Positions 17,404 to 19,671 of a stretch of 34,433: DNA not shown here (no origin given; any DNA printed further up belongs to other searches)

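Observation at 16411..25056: Seven-gene type IVb pilus-like machine (R64 pilL-pilR colinear) with no pilin, prepilin peptidase or retraction ATPase in cis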

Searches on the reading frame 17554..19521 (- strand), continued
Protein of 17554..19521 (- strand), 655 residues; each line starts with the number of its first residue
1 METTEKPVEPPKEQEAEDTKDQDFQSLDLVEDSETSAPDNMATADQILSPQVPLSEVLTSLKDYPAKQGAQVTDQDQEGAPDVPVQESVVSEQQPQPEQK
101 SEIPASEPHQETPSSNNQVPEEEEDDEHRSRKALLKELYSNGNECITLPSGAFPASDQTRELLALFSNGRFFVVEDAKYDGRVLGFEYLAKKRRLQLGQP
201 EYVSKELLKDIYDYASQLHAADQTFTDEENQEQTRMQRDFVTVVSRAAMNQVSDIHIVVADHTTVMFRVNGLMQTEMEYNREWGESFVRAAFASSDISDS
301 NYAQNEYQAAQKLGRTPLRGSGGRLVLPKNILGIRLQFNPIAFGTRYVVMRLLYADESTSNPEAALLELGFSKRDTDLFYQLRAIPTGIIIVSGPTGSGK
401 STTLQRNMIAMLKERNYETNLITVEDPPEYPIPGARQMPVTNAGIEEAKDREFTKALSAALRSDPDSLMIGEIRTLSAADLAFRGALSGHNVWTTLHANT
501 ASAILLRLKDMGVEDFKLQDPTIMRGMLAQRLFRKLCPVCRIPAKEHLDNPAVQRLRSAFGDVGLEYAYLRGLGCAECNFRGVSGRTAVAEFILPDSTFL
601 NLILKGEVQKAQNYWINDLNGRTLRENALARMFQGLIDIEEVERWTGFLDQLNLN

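Call 13: find_related_loci(query=window:17554-19521:-, collection=genome_contigs, flank=10000)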
Query window:17554-19521:- (655 aa) in genome_contigs; peptide patterns used: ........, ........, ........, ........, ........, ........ (x = any residue, [..] = any of these).
424 stretches matched a pattern; 95 encode a relative of the query (tblastn E <= 1e-3); the best 80 are kept; 80 distinct loci.
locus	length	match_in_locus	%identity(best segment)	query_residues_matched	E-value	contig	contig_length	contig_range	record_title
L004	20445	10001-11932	80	1-654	0e+0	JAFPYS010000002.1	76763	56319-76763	MAG: Alphaproteobacteria bacterium isolate RGIG1596 Goat_Abomasum.Co__c265751, whole genome shotgun sequence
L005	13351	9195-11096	78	1-654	0e+0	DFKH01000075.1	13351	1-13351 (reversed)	MAG TPA_asm: Alphaproteobacteria bacterium UBA3650 UBA3650_contig_79021, whole genome shotgun sequence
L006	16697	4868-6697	82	31-654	0e+0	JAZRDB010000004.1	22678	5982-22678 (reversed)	MAG: Alphaproteobacteria bacterium isolate T1900045509_YK20190203.MAGScoT_cleanbin_000008 SGB_7547_k141_2110222, whole g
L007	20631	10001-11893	74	15-651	0e+0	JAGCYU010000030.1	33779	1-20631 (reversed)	MAG: Alphaproteobacteria bacterium isolate RGIG10246 Yak_Rumen-5__c2161134, whole genome shotgun sequence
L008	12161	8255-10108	71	26-651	0e+0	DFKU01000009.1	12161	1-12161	MAG TPA_asm: Alphaproteobacteria bacterium UBA3637 UBA3637_contig_176073, whole genome shotgun sequence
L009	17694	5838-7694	70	25-651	0e+0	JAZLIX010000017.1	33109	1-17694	MAG: Alphaproteobacteria bacterium isolate T1900044969_TA20190031.MAGScoT_cleanbin_000037 SGB_4026_k141_1527757, whole g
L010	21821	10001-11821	71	33-654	0e+0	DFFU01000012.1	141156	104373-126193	MAG TPA_asm: Alphaproteobacteria bacterium UBA3768 UBA3768_contig_24104, whole genome shotgun sequence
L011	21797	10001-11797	79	29-654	0e+0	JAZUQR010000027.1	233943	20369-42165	MAG: Alphaproteobacteria bacterium isolate T1900044856_TS20190322.MAGScoT_cleanbin_000019 SGB_3064_k141_786630, whole ge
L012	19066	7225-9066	70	29-651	0e+0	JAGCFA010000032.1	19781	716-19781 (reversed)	MAG: Alphaproteobacteria bacterium isolate RGIG9732 Yak_Omasum-3__c424581, whole genome shotgun sequence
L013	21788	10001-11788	71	43-654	0e+0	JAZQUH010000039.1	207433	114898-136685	MAG: Alphaproteobacteria bacterium isolate T1900045181_TC20190177.MAGScoT_cleanbin_000009 SGB_5241_k141_1734625, whole g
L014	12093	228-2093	68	7-654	0e+0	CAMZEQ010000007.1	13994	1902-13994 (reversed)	MAG TPA_asm: uncultured Alphaproteobacteria bacterium isolate SRR10912534_bin.114_metaWRAP_v1.3_MAG genome assembly, con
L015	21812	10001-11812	70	38-654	0e+0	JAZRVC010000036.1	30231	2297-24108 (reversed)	MAG: Alphaproteobacteria bacterium isolate T1900044954_TA20190008.MAGScoT_cleanbin_000052 SGB_3789_k141_1338264, whole g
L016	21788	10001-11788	71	43-654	0e+0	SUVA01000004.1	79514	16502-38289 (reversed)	MAG: Alphaproteobacteria bacterium isolate SIG60 NODE_7667_length_79514_cov_3.851575, whole genome shotgun sequence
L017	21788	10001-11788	70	43-654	0e+0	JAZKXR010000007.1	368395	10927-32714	MAG: Alphaproteobacteria bacterium isolate T1900045117_TC20190111.MAGScoT_cleanbin_000011 SGB_4814_k141_2830965, whole g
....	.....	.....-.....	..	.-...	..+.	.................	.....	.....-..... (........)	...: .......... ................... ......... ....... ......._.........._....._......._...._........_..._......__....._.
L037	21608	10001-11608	72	118-652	0e+0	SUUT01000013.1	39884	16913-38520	MAG: Alphaproteobacteria bacterium isolate SIG53 NODE_21914_length_39884_cov_11.568780, whole genome shotgun sequence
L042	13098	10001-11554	72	134-651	0e+0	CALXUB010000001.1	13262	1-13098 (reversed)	MAG: uncultured Alphaproteobacteria bacterium isolate E02__bin238 genome assembly, contig: E02__k127_2405762, whole geno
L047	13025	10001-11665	67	86-651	0e+0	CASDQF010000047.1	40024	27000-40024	uncultured Alphaproteobacteria bacterium isolate SI.O49.metabat-bins.29 genome assembly, contig: SI.O49.metabat-bins.29.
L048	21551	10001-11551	71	134-651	0e+0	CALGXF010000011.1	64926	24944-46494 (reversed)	MAG TPA_asm: uncultured Alphaproteobacteria bacterium isolate ERR1995250_bin.62_CONCOCT_v1.1_MAG genome assembly, contig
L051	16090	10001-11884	75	10-654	0e+0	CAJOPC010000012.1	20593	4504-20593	uncultured Alphaproteobacteria bacterium isolate Rumen_Coassembly_mag_2400 genome assembly, contig: k87_5760128, whole g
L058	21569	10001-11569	62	127-651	0e+0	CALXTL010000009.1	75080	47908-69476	MAG: uncultured Alphaproteobacteria bacterium isolate BRZ_KN__bin99 genome assembly, contig: BRZ_KN__NODE_359_length_750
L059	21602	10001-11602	61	112-651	0e+0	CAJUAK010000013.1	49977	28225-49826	MAG TPA_asm: uncultured Alphaproteobacteria bacterium isolate MGBC118957 genome assembly, contig: MGBC118957.13, whole g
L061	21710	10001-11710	59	79-651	0e+0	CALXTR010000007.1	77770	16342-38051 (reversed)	MAG: uncultured Alphaproteobacteria bacterium isolate BRZ_CI__bin121 genome assembly, contig: BRZ_CI__NODE_556_length_77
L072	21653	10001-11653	57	79-651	0e+0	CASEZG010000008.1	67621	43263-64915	uncultured proteobacterium isolate O35_L1_319319_idba_bin.187 genome assembly, contig: O35_L1_319319_idba_bin.187.fa_sca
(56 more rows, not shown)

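Call 22: find_homologous_proteins(query=L051:2957-3469:+, max_evalue=0.00001)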
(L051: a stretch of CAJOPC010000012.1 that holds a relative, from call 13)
Query L051:2957-3469:+ (171 aa): 2163 proteins with E <= 0.00001 among 2808 candidates; the best 120 are listed.
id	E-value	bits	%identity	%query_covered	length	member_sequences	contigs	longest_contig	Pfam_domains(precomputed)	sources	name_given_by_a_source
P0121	2.6e-102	357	100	100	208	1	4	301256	-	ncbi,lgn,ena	-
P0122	4.6e-43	165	54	99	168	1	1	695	-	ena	-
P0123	2.1e-42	163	65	74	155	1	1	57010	-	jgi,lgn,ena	-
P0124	6.9e-41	158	60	82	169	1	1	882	-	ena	-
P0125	9.2e-40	154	62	73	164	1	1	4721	-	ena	-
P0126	6.5e-37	145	57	74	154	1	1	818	-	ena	-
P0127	1.5e-36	144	56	74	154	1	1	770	-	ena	-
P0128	2.4e-24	104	58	56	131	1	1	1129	-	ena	-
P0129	5.7e-24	103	54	65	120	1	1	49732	-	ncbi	-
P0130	2.9e-23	100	51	65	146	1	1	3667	-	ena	-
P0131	6.2e-23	99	63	47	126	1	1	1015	-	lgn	-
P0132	6.7e-23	99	41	89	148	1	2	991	-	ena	-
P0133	8.3e-23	99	50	60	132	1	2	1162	-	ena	-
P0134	1.5e-22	98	55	60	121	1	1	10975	-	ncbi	-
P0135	3.6e-22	97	40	75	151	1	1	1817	-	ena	-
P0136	1.1e-21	95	51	57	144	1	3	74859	-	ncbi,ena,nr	ncbi:MAG: hypothetical protein II938_00655 [Alphaproteobacteria bacterium]|nr:hypothetical protein [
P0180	7.0e-16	76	53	44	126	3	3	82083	-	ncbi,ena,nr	ncbi:MAG: hypothetical protein II938_02900 [Alphaproteobacteria bacterium]|nr:hypothetical protein [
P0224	6.2e-15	73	62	39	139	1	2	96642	-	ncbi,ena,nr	ncbi:MAG: hypothetical protein II938_00335 [Alphaproteobacteria bacterium]|nr:hypothetical protein [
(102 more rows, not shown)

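Call 23: find_encoding_contigs(protein=P0224, flank=10000, max_places=2)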
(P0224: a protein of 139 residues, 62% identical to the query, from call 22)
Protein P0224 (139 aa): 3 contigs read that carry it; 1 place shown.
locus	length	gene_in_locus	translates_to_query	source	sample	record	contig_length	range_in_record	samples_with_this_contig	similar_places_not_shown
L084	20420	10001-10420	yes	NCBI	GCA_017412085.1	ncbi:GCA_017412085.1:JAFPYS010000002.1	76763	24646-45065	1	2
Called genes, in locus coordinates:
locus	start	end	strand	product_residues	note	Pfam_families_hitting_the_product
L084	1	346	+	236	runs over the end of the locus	PF01027:Bax1-I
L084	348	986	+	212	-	PF13098:Thioredoxin_2 (faint), PF01323:DSBA (faint), PF13462:Thioredoxin_4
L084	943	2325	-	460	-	PF02463:SMC_N, PF03193:RsgA_GTPase (faint), PF13191:AAA_16 (faint), PF13555:AAA_29 (faint), PF20703:nSTAND1 (faint), PF00005:ABC_tran, PF02463:SMC_N (weak), PF00005:ABC_tran, +6 more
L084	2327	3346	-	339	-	PF12911:OppC_N (weak), PF00528:BPD_transp_1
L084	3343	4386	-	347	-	PF00528:BPD_transp_1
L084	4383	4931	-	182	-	PF00226:DnaJ (weak)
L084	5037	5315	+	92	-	PF13467:RHH_4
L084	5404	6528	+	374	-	-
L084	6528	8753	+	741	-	PF02534:T4SS-DNA_transf, PF10412:TrwB_AAD_bind, PF02534:T4SS-DNA_transf, PF12696:TraG-D_C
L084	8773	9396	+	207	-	-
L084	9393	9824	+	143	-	-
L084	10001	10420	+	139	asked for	-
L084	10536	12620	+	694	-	PF00535:Glycos_transf_2, PF10111:Glyco_tranf_2_2, PF13641:Glyco_tranf_2_3, PF00535:Glycos_transf_2, PF10111:Glyco_tranf_2_2, PF13641:Glyco_tranf_2_3 (weak)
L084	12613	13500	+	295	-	PF01501:Glyco_transf_8, PF18404:Glyco_transf_24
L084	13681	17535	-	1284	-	PF00082:Peptidase_S8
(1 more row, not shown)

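Call 24: find_encoding_contigs(protein=P0009, flank=10000, max_places=2)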
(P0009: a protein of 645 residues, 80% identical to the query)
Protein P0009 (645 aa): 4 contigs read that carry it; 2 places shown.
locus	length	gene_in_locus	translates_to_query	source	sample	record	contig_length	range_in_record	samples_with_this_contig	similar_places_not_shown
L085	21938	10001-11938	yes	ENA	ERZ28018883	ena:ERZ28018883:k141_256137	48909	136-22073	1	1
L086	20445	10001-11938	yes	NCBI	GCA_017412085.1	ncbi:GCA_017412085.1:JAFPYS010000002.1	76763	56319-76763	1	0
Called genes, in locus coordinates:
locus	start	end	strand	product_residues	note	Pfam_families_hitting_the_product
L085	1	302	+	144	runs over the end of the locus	?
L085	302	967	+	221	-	PF00072:Response_reg, PF00486:Trans_reg_C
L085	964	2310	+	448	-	PF00512:HisKA, PF02518:HATPase_c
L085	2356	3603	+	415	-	-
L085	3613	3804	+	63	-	-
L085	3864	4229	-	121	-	PF04956:TrbC (weak)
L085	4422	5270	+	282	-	-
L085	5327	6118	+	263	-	PF10671:TcpQ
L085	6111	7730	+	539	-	PF00263:Secretin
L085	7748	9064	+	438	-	PF06864:PAP_PilO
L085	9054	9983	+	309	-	-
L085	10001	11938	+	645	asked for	PF00437:T2SSE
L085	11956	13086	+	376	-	PF00482:T2SSF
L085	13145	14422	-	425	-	PF03952:Enolase_N, PF00113:Enolase_C, PF13378:MR_MLE_C (faint)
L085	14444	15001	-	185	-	-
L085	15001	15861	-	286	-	PF00793:DAHP_synth_1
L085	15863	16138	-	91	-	PF03840:SecG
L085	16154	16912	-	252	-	PF00121:TIM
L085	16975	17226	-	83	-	-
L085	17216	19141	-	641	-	PF13567:DUF4131 (weak), PF03772:Competence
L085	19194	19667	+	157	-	PF02631:RecX_HTH2 (faint)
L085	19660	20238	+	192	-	PF03167:UDG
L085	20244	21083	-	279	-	PF12796:Ank_2, PF00023:Ank (faint), PF13606:Ank_3 (faint), PF13637:Ank_4, PF13857:Ank_5 (faint)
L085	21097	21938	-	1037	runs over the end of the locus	PF00133:tRNA-synt_1, PF09334:tRNA-synt_1g, PF08264:Anticodon_1, PF19302:DUF5915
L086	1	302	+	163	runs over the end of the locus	-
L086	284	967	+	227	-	PF00072:Response_reg, PF00486:Trans_reg_C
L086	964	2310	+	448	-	PF00512:HisKA, PF02518:HATPase_c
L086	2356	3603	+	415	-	-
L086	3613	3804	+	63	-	-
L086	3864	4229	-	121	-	PF04956:TrbC (weak)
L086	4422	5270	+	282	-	-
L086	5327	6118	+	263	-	PF10671:TcpQ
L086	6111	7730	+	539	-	PF00263:Secretin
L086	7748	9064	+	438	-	PF06864:PAP_PilO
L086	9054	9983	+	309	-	-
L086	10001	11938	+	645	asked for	PF00437:T2SSE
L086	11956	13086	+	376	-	PF00482:T2SSF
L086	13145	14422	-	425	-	PF03952:Enolase_N, PF00113:Enolase_C, PF13378:MR_MLE_C (faint)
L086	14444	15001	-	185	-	-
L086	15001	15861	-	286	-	PF00793:DAHP_synth_1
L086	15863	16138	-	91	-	PF03840:SecG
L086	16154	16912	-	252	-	PF00121:TIM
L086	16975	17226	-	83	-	-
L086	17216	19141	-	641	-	PF13567:DUF4131 (weak), PF03772:Competence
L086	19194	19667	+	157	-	PF02631:RecX_HTH2 (faint)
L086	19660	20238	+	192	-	PF03167:UDG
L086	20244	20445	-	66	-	?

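Call 26: find_encoding_contigs(protein=P0136, flank=10000, max_places=1)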
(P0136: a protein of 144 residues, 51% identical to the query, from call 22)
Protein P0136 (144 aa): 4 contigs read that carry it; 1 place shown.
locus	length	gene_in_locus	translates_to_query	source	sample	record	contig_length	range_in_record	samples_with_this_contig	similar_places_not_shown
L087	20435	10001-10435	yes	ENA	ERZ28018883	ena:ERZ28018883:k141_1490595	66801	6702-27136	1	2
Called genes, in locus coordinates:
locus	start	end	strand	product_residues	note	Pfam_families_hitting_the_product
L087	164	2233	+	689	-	PF03477:ATP-cone, PF13597:NRDD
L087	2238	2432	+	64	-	PF13597:NRDD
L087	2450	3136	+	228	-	PF13353:Fer4_12, PF04055:Radical_SAM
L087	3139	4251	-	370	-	-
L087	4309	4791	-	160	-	PF00383:dCMP_cyt_deam_1, PF14437:MafB19-deam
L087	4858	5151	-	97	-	PF00830:Ribosomal_L28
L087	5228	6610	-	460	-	PF13584:BatD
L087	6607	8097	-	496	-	PF13519:VWA_2 (weak), PF13428:TPR_14 (faint), PF00515:TPR_1 (weak), PF07719:TPR_2 (weak), PF13414:TPR_11 (weak)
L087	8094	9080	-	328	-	PF01882:DUF58 (weak), PF00092:VWA, PF06707:DUF1194 (faint), PF13519:VWA_2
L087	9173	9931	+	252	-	PF02673:BacA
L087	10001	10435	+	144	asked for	-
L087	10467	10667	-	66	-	PF13467:RHH_4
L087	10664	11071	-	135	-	PF04386:SspB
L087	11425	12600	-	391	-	PF11741:AMIN, PF01520:Amidase_3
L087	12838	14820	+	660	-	PF10150:RNase_E_G, PF20833:RNase_E_G_Thio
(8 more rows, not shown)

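Call 27: find_encoding_contigs(protein=P0180, flank=10000, max_places=1)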
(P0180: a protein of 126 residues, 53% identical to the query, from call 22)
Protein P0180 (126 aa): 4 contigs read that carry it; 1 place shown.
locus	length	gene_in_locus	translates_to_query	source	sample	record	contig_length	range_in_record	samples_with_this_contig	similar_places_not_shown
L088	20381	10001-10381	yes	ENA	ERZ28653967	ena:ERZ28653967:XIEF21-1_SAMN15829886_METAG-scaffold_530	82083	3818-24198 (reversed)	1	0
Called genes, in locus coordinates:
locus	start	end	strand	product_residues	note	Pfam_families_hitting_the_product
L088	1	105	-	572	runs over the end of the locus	PF00365:PFK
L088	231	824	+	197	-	-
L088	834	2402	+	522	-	PF08019:EptA_B_N, PF00884:Sulfatase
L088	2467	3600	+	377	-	PF04966:OprB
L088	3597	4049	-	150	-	-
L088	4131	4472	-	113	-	-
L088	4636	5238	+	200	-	PF01862:PvlArgDC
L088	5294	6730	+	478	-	PF03845:Spore_permease (weak), PF13520:AA_permease_2, PF00324:AA_permease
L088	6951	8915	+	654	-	PF00535:Glycos_transf_2, PF10111:Glyco_tranf_2_2, PF13641:Glyco_tranf_2_3, PF00535:Glycos_transf_2, PF10111:Glyco_tranf_2_2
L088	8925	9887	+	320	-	PF00535:Glycos_transf_2, PF10111:Glyco_tranf_2_2, PF13641:Glyco_tranf_2_3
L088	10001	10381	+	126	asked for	-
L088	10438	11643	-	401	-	PF00871:Acetate_kinase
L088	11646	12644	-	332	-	PF01515:PTA_PTB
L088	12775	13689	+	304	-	PF00535:Glycos_transf_2, PF10111:Glyco_tranf_2_2, PF13641:Glyco_tranf_2_3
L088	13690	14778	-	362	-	PF00365:PFK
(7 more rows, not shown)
